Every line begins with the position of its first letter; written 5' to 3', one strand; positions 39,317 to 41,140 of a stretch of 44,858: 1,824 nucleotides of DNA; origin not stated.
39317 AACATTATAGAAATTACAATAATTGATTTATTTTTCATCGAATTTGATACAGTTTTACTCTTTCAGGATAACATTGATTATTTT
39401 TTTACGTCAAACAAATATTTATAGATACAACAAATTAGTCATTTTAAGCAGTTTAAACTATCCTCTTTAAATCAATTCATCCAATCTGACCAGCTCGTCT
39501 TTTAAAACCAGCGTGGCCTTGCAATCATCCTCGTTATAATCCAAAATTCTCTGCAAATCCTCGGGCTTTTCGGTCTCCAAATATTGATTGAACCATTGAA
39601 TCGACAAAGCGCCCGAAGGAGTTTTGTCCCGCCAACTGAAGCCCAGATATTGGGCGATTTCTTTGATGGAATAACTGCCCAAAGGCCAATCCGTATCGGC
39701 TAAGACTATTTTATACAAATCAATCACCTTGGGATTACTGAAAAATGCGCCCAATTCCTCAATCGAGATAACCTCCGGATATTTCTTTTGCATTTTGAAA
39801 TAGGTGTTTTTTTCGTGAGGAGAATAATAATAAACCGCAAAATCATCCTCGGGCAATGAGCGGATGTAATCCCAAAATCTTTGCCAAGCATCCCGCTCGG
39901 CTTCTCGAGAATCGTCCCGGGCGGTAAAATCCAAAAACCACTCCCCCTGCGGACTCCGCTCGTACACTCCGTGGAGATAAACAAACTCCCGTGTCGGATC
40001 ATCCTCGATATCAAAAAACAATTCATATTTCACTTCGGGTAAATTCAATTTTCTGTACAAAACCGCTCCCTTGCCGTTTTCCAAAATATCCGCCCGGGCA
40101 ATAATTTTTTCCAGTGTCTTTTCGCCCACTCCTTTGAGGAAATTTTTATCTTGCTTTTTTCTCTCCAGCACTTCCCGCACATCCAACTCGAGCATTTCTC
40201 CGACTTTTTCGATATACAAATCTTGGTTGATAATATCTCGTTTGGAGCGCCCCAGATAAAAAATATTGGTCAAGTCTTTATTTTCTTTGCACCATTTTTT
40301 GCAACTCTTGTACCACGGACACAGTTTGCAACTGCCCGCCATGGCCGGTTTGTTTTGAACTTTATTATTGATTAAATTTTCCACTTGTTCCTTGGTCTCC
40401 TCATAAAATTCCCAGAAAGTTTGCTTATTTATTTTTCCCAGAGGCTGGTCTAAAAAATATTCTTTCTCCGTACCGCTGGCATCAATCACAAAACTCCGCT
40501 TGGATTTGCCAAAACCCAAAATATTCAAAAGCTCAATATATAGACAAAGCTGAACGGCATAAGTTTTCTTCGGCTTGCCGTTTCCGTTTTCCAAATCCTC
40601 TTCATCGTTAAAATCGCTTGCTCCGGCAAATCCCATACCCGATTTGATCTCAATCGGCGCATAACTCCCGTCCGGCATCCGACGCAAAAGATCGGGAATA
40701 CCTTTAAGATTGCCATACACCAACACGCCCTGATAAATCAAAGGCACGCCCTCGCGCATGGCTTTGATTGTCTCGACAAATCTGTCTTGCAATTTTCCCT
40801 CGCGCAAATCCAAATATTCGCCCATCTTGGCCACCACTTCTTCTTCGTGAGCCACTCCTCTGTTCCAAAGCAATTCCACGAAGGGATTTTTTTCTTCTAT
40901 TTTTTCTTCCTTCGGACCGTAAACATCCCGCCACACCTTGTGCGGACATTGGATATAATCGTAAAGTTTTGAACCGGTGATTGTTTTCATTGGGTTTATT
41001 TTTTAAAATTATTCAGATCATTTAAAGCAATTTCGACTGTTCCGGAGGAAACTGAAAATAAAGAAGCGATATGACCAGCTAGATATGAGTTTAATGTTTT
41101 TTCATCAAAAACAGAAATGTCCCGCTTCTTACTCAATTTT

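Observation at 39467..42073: XRE repressor / ImmA-IrrE protease / RecB-like nuclease operon with a 40-bp perfect palindromic operator: candidate protease-gated nuclease switch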

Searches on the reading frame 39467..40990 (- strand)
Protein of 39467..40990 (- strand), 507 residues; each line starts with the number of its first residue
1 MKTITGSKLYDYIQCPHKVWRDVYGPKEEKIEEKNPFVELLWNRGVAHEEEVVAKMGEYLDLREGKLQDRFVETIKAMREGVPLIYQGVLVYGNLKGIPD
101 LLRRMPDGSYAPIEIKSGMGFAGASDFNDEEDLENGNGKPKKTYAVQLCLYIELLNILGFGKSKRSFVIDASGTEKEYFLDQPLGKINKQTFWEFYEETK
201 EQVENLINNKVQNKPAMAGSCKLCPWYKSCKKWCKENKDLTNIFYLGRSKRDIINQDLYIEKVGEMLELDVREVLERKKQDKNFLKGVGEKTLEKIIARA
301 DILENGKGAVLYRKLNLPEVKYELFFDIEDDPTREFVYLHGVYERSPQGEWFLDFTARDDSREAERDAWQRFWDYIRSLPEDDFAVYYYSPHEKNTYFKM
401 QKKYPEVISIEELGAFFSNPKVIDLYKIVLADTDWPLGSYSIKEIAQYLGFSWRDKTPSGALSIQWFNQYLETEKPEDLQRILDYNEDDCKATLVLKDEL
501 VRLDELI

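Call 3: search_protein_families(library=pfam, proteins=[window:39467-40990:-], max_evalue=0.01)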
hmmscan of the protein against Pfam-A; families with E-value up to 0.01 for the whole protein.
window:39467-40990:- (507 aa): 1 family
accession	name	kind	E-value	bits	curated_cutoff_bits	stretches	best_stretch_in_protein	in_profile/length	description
PF13482.12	RNase_H_2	-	6.5e-25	88.4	22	1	324-500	1-164/165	RNase_H superfamily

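Call 6: search_protein_families(library=ncbifam, proteins=[window:39467-40990:-], max_evalue=0.01)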
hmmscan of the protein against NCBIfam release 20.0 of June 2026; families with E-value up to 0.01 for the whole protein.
window:39467-40990:- (507 aa): 3 families
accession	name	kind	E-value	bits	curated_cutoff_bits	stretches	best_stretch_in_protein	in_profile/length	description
TIGR03491.1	TIGR03491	subfamily_domain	6.2e-72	243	97.45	1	5-498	2-460/462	TM0106 family RecB-like putative nuclease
TIGR00372.1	cas4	equivalog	6.8e-07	29.3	65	1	4-231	1-179/180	CRISPR-associated protein Cas4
NF010321.0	PRK13758.1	equivalog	9.8e-05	21.6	441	1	167-240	265-336/370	anaerobic sulfatase-maturase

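Call 7: search_protein_families(library=padloc, proteins=[window:39467-40990:-], max_evalue=0.01)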
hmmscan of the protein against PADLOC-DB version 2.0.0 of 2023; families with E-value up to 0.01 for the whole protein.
window:39467-40990:- (507 aa): 4 families
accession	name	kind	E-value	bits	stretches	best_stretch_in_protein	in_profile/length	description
PDLC01250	Cas4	-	8.1e-09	34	1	4-231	1-168/168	"CAS-I,CAS-II,CAS-III,CAS-IV,CAS-V,CAS-VI; acquisition_associated"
PDLC00944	Cas4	-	4.7e-08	31.4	1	4-231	1-177/177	Cas4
PDLC01447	Cas4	-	4.8e-08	31.6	1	2-233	3-160/161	"CAS-I,CAS-II,CAS-III,CAS-IV,CAS-V,CAS-VI; acquisition_associated"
PDLC00943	Cas4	-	1.8e-07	29.3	1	4-231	1-179/180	CRISPR-associated protein Cas4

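Call 8: search_solved_structures(query=window:39467-40990:-, max_evalue=1)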
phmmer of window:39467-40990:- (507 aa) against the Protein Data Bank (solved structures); distinct sequences matched with E-value up to 1: 0.

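Call 10: find_homologous_proteins(query=window:39467-40990:-, max_evalue=1e-10)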
Query window:39467-40990:- (507 aa): 1885 proteins with E <= 1e-10 among 8000 candidates; the best 120 are listed.
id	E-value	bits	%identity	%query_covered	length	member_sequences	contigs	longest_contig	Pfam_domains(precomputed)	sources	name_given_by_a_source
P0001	0.0e+0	1040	87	100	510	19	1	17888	PF13482.13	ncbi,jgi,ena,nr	ncbi:MAG: TM0106 family RecB-like putative nuclease [Candidatus Moranbacteria bacterium]|jgi:unchara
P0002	1.2e-286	970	82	100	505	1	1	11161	PF13482.13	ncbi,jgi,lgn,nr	ncbi:MAG: TM0106 family RecB-like putative nuclease [Candidatus Moranbacteria bacterium]|jgi:unchara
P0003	2.8e-285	965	83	100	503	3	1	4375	PF13482.13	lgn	-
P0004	1.3e-283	960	82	100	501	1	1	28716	PF13482.13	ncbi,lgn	-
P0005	1.3e-280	950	80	100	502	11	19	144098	PF13482.13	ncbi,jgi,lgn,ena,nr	ncbi:MAG TPA: TM0106 family RecB-like putative nuclease [Candidatus Moranbacteria bacterium]|jgi:unc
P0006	5.6e-280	948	80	100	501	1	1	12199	PF13482.13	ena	-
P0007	1.3e-275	933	79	100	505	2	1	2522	PF13482.13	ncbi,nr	ncbi:MAG TPA: hypothetical protein DIT25_02630 [Candidatus Moranbacteria bacterium]|nr:hypothetical 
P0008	2.2e-273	926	78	100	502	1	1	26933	PF13482.13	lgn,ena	-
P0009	3.6e-270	915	77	100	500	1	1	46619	PF13482.13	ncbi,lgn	-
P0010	4.6e-270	915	77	100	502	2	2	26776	PF13482.13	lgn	-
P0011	1.2e-269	914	78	99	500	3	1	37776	PF13482.13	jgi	-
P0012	1.1e-264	897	76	99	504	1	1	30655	PF13482.13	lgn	-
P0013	3.3e-264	896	75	99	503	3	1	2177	PF13482.13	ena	-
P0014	7.0e-261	885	76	99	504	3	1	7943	PF12705.14,PF13482.13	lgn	-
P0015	1.3e-255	867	74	100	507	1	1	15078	PF12705.14,PF13482.13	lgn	-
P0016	1.7e-255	867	72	99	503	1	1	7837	PF13482.13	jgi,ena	-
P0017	6.4e-255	865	73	99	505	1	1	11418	PF12705.14,PF13482.13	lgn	-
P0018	1.1e-254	864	73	99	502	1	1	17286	PF12705.14,PF13482.13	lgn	-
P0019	6.1e-254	862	74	99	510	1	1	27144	PF13482.13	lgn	-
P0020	1.2e-250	851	78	93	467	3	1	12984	PF13482.13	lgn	-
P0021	3.6e-224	764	64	99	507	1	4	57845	PF12705.14,PF13482.13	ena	-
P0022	5.9e-223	760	65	100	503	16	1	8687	PF13482.13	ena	-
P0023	7.0e-217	739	64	100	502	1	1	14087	PF12705.14,PF13482.13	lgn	-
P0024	3.8e-216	737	62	99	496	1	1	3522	PF12705.14,PF13482.13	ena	-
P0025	9.5e-216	736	63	98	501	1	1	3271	PF13482.13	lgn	-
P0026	1.6e-215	735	63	99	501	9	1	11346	PF13482.13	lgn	-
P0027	6.2e-215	733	63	100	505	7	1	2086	PF13482.13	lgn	-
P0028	6.5e-215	733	63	100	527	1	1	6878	PF12705.14,PF13482.13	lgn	-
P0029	1.3e-214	732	62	99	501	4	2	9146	PF12705.14,PF13482.13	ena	-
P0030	2.2e-214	731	63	99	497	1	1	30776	PF12705.14,PF13482.13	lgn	-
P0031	2.5e-214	731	64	99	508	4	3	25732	PF13482.13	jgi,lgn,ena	jgi:uncharacterized protein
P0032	4.9e-214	730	62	99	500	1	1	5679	PF13482.13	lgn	-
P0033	8.7e-214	729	63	99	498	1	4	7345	PF13482.13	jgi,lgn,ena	-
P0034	1.5e-213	728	64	99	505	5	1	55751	PF13482.13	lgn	-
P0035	2.7e-213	728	62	99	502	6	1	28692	PF12705.14,PF13482.13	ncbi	ncbi:TM0106 family RecB-like putative nuclease [Patescibacteria group bacterium]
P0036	3.0e-213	728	63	99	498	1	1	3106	PF12705.14,PF13482.13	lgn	-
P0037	3.1e-213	727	64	99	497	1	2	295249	PF13482.13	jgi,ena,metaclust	metaclust:\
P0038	4.8e-213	727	61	97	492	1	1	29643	PF13482.13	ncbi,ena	-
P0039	6.0e-213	727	63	99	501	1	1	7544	PF12705.14,PF13482.13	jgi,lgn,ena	-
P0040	7.7e-213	726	62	99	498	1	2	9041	PF13482.13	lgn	-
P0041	8.3e-213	726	63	99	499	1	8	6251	PF13482.13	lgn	-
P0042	1.2e-212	725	61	100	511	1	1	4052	PF12705.14,PF13482.13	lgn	-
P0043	2.6e-212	724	61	99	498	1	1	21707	PF13482.13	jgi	jgi:predicted RecB family nuclease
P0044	4.8e-212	724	63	99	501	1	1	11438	PF12705.14,PF13482.13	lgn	-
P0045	6.8e-212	723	62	99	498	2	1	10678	PF13482.13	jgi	jgi:uncharacterized protein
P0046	7.1e-212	723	63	99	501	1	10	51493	PF13482.13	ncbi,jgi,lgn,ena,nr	ncbi:TM0106 family RecB-like putative nuclease [bacterium]|jgi:predicted RecB family nuclease|nr:TM0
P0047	8.0e-212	723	64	99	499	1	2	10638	PF12705.14,PF13482.13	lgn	-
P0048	8.6e-212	723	63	99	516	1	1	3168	PF12705.14,PF13482.13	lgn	-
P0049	8.7e-212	723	63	99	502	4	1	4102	PF13482.13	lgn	-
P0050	1.4e-211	722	62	99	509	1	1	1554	PF13482.13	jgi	jgi:predicted RecB family nuclease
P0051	1.6e-211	722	63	99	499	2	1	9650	PF13482.13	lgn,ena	-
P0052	2.4e-211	721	61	98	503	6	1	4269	PF12705.14,PF13482.13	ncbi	-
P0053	2.5e-211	721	62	100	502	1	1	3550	PF13482.13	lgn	-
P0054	2.5e-211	721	62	100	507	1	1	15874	PF01930.24,PF12705.14,PF13482.13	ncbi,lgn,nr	ncbi:MAG: TM0106 family RecB-like putative nuclease [Candidatus Marinimicrobia bacterium]|nr:TM0106 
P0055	3.3e-211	721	61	99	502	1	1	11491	PF13482.13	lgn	-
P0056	4.9e-211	720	62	99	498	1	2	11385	PF13482.13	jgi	-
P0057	7.3e-211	720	62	99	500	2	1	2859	PF13482.13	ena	-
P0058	8.2e-211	719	61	99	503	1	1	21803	PF12705.14,PF13482.13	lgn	-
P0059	1.1e-210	719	60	98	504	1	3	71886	PF13482.13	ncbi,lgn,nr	ncbi:MAG: TM0106 family RecB-like putative nuclease [Nitrospirae bacterium]|nr:TM0106 family RecB-li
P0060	1.2e-210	719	61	99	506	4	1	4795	PF13482.13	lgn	-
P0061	1.3e-210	719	61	99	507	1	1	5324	PF12705.14,PF13482.13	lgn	-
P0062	1.5e-210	719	63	99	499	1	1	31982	PF13482.13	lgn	-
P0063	1.7e-210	718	62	99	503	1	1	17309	PF13482.13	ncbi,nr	ncbi:MAG: TM0106 family RecB-like putative nuclease [Candidatus Moranbacteria bacterium]|nr:TM0106 f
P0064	1.9e-210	718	61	99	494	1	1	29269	PF13482.13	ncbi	ncbi:MAG: TM0106 family RecB-like putative nuclease [bacterium]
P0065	2.1e-210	718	61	99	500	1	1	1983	PF12705.14,PF13482.13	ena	-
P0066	2.2e-210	718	61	99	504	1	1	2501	PF12705.14,PF13482.13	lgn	-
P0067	2.7e-210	718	61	99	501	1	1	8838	PF13482.13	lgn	-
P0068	3.1e-210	718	61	99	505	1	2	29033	PF13482.13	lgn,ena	-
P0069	3.4e-210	717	61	99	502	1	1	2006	PF12705.14,PF13482.13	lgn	-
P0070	5.4e-210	717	60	99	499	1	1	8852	PF12705.14,PF13482.13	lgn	-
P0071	9.5e-210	716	62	99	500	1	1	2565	PF13482.13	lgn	-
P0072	1.0e-209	716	62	98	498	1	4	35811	PF13482.13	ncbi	-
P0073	1.3e-209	716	62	99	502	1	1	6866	PF13482.13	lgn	-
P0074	2.4e-209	715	63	98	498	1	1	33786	PF13482.13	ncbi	-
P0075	3.0e-209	714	61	99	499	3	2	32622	PF12705.14,PF13482.13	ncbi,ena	-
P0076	5.3e-209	713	62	99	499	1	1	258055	PF13482.13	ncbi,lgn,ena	-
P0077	5.3e-209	713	61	99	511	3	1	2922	PF13482.13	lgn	-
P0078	5.6e-209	713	62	98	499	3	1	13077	PF12705.14,PF13482.13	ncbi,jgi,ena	ncbi:MAG: TM0106 family RecB-like putative nuclease [Candidatus Magasanikbacteria bacterium]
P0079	6.2e-209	713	62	99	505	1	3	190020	PF13482.13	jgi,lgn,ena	jgi:uncharacterized protein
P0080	7.0e-209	713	62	99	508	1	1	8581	PF13482.13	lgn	-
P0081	7.7e-209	713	62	99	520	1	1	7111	PF13482.13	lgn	-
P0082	9.5e-209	713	61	99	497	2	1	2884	PF13482.13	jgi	-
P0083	1.1e-208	712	61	99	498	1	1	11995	PF13482.13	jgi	jgi:uncharacterized protein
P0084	1.5e-208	712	61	100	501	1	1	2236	PF12705.14,PF13482.13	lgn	-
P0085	1.6e-208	712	60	99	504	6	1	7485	PF12705.14,PF13482.13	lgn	-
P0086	1.7e-208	712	60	100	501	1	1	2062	PF12705.14,PF13482.13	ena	-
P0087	1.8e-208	712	62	99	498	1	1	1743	PF13482.13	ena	-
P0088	2.9e-208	711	62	99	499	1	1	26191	PF13482.13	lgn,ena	-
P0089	3.3e-208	711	62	99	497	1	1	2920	PF13482.13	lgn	-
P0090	3.7e-208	711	62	99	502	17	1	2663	PF13482.13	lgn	-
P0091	4.3e-208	711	60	100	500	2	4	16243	PF13482.13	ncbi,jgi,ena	-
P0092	9.6e-208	709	62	99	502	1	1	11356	PF13482.13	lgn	-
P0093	9.7e-208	709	62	99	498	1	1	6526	PF13482.13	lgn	-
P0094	1.1e-207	709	63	99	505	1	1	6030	PF13482.13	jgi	jgi:uncharacterized protein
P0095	1.2e-207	709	60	99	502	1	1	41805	PF12705.14,PF13482.13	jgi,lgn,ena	-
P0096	1.2e-207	709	61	99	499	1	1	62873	PF12705.14,PF13482.13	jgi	jgi:predicted RecB family nuclease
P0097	1.4e-207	709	60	99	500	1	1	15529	PF12705.14,PF13482.13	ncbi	-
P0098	1.5e-207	709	61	99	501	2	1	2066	PF13482.13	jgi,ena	-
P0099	1.9e-207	708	62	98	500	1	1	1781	PF13482.13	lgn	-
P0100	2.2e-207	708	61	99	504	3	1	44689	PF13482.13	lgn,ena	-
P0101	4.3e-207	707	60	98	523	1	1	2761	PF13482.13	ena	-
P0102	5.0e-207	707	60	99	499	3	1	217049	PF12705.14,PF13482.13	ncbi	-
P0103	6.0e-207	707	62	99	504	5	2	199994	PF12705.14,PF13482.13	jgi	jgi:predicted RecB family nuclease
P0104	6.6e-207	707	61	99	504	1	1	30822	PF12705.14,PF13482.13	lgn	-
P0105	7.2e-207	706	62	99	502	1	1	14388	PF13482.13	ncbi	ncbi:TM0106 family RecB-like putative nuclease [Pseudomonadota bacterium]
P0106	8.4e-207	706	60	99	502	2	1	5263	PF12705.14,PF13482.13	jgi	-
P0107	1.2e-206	706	62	99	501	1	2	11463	PF13482.13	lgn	-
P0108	1.3e-206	706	61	99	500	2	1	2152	PF13482.13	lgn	-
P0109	1.5e-206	705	61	99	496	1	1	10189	PF12705.14,PF13482.13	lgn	-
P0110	1.6e-206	705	61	99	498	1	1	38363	PF12705.14,PF13482.13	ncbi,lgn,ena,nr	ncbi:MAG: TM0106 family RecB-like putative nuclease [Veillonellaceae bacterium]|nr:TM0106 family Rec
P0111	2.1e-206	705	60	98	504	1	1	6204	PF13482.13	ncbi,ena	-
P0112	2.6e-206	705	61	99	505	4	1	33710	PF12705.14,PF13482.13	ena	-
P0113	4.4e-206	704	61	99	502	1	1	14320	PF13482.13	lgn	-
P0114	5.7e-206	704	60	99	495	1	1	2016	PF12705.14,PF13482.13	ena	-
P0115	7.1e-206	703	60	99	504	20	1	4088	PF13482.13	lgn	-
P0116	1.4e-205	702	60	99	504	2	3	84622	PF13482.13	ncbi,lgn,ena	-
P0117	1.5e-205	702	59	100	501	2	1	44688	PF12705.14,PF13482.13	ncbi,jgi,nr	ncbi:hypothetical protein C0580_01520 [Candidatus Parcubacteria bacterium]|nr:MAG: hypothetical prot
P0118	1.8e-205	702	61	99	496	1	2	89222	PF13482.13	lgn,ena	-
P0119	2.7e-205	701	61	99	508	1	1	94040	PF13482.13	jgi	-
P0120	3.6e-205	701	61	99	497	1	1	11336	PF13482.13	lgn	-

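Call 12: find_related_loci(query=A1, collection=genome_contigs, flank=4000)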
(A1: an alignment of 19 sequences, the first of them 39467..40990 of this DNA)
Query A1 (507 aa) in genome_contigs; peptide patterns used: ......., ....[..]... (x = any residue, [..] = any of these).
572 stretches matched a pattern; 491 encode a relative of the query (tblastn E <= 1e-3); the best 80 are kept; 80 distinct loci.
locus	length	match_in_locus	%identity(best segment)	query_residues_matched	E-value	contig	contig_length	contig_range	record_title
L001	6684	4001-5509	82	1-506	0e+0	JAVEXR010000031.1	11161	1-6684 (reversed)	MAG: Candidatus Moraniibacteriota bacterium isolate BF4_177 NODE_18948_length_11161_cov_6.805057_Biofilm4, whole genome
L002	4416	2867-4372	81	1-506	0e+0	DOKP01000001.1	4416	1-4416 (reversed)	MAG TPA_asm: Candidatus Moraniibacteriota bacterium isolate UBA9337 contig_46, whole genome shotgun sequence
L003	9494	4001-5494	82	1-504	0e+0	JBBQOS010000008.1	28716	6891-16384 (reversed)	MAG: Candidatus Moraniibacteriota bacterium isolate Co_metawrap_171 Cmw_171_k141_482932_length_28716_cov_15.9979, whole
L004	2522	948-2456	79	1-507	0e+0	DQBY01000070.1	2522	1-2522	MAG TPA_asm: Candidatus Moraniibacteriota bacterium isolate UBA11098 contig_516132, whole genome shotgun sequence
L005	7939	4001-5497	77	1-505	0e+0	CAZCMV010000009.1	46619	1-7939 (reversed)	MAG TPA_asm: uncultured Bdellovibrionales bacterium isolate SRP192927_co1_222 genome assembly, contig: NODE_1091_length_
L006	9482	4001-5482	78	1-500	0e+0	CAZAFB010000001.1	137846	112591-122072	MAG TPA_asm: uncultured Bdellovibrionales bacterium isolate binchicken_co20_187 genome assembly, contig: NODE_320_length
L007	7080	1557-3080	87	1-505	0e+0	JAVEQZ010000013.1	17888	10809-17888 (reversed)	MAG: Candidatus Moraniibacteriota bacterium isolate BF_dRep_41 NODE_9634_length_17888_cov_69.826417_Biofilm4, whole geno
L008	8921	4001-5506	66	1-507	0e+0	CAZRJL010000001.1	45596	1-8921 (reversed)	MAG TPA_asm: uncultured Bdellovibrionales bacterium isolate binchicken_co220_173 genome assembly, contig: NODE_419_lengt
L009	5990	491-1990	64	1-505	0e+0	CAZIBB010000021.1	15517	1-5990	MAG TPA_asm: uncultured Bdellovibrionales bacterium isolate ERP113451_co1_58 genome assembly, contig: NODE_4439_length_1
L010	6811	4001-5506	65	1-507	0e+0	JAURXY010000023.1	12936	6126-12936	MAG: bacterium isolate E10_metabat.bin.66_sub E10_k141_284839, whole genome shotgun sequence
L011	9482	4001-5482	65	1-500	0e+0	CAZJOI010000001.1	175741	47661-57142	MAG TPA_asm: uncultured Bdellovibrionales bacterium isolate SRP192927_co1_264 genome assembly, contig: NODE_27_length_17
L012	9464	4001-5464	62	4-503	0e+0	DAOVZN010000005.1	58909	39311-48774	MAG TPA_asm: bacterium isolate CSMAG_1810 CSMAG_1810_k141_3744393_length_58909_cov_12.5408, whole genome shotgun sequenc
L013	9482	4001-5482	64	4-503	0e+0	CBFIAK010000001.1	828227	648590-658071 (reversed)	MAG: Patescibacteria group bacterium isolate Co_bin_206_indstr genome assembly, contig: Co_bin_206_indstr_c1, whole geno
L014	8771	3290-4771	63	4-503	0e+0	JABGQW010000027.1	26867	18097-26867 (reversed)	MAG: bacterium isolate co234_bin65 NODE_3484_length_26867_cov_39.431113, whole genome shotgun sequence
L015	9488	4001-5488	62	2-503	0e+0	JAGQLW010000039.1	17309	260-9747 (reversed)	MAG: Candidatus Moraniibacteriota bacterium isolate HKST-UBA26 2008_438858, whole genome shotgun sequence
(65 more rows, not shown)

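Call 46: search_protein_families(library=pfam, alignment_id=A4, max_evalue=0.001)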
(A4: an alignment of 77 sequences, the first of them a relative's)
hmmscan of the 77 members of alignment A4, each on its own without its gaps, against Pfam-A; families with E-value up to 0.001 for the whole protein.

A. member 1, L001:3639-3989:+ (117 aa): 0 families

B. families by the number of members that match (of 77 scanned): 107 families (the first 25 are shown)
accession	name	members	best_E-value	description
PF02384.22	N6_Mtase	8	3.2e-29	N-6 DNA Methylase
PF04851.21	ResIII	8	3.6e-23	Type III restriction enzyme, res subunit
PF07669.17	Eco57I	6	3.5e-14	Eco57I restriction-modification methylase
PF01420.25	Methylase_S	4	1.1e-24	Type I restriction modification DNA specificity domain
PF13087.12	AAA_12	4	3.2e-18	AAA domain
PF00270.35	DEAD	4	5e-09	DEAD/DEAH box helicase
PF02601.20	Exonuc_VII_L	3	1.3e-67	Exonuclease VII, large subunit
PF18741.7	MTES_1575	3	3.7e-33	REase_MTES_1575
PF00271.37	Helicase_C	3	3.7e-20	Helicase conserved C-terminal domain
PF13742.12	tRNA_anti_2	3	9.6e-17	OB-fold nucleic acid binding domain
PF01541.30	GIY-YIG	3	7.5e-14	GIY-YIG catalytic domain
PF20473.4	MmeI_Mtase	3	1.9e-08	MmeI, DNA-methyltransferase domain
PF01170.24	UPF0020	3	1.5e-05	RMKL-like, methyltransferase domain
PF18135.7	Type_ISP_C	2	1.2e-69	Type ISP C-terminal specificity domain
PF09848.15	SLFN-g3_helicase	2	1.1e-67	Schlafen group 3, DNA/RNA helicase domain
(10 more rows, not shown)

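Call 47: search_protein_families(library=padloc, alignment_id=A4, max_evalue=0.00001)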
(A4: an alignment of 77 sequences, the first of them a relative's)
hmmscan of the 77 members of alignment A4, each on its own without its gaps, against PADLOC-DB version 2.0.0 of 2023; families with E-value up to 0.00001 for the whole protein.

A. member 1, L001:3639-3989:+ (117 aa): 0 families

B. families by the number of members that match (of 77 scanned): 381 families (the first 25 are shown)
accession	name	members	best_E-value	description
PDLC04134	mad2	10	1.3e-22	mads_2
PDLC03021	MTase_I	8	5.8e-35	Type I methyltransferase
PDLC03025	MTase_I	6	1.9e-14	Type I methyltransferase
PDLC03026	MTase_I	5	4.4e-26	Type I methyltransferase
PDLC03226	MTase_II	5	7.5e-17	Type II methyltransferase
PDLC03338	MTase_II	5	8.6e-16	Type II methyltransferase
PDLC03348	MTase_II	5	3.8e-15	Type II methyltransferase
PDLC03313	MTase_II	5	8.9e-15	Type II methyltransferase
PDLC03630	REase_MTase_IIG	4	4.9e-287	Type IIG restriction enzyme-methyltransferase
PDLC03267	MTase_II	4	4.3e-209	Type II methyltransferase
PDLC05009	PDC-S37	4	2.6e-128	-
PDLC03924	MkoC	4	5.2e-38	-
PDLC03920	MkoA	4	3e-37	-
PDLC03335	MTase_II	4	1.8e-25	Type II methyltransferase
PDLC03921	MkoA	4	5.8e-24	-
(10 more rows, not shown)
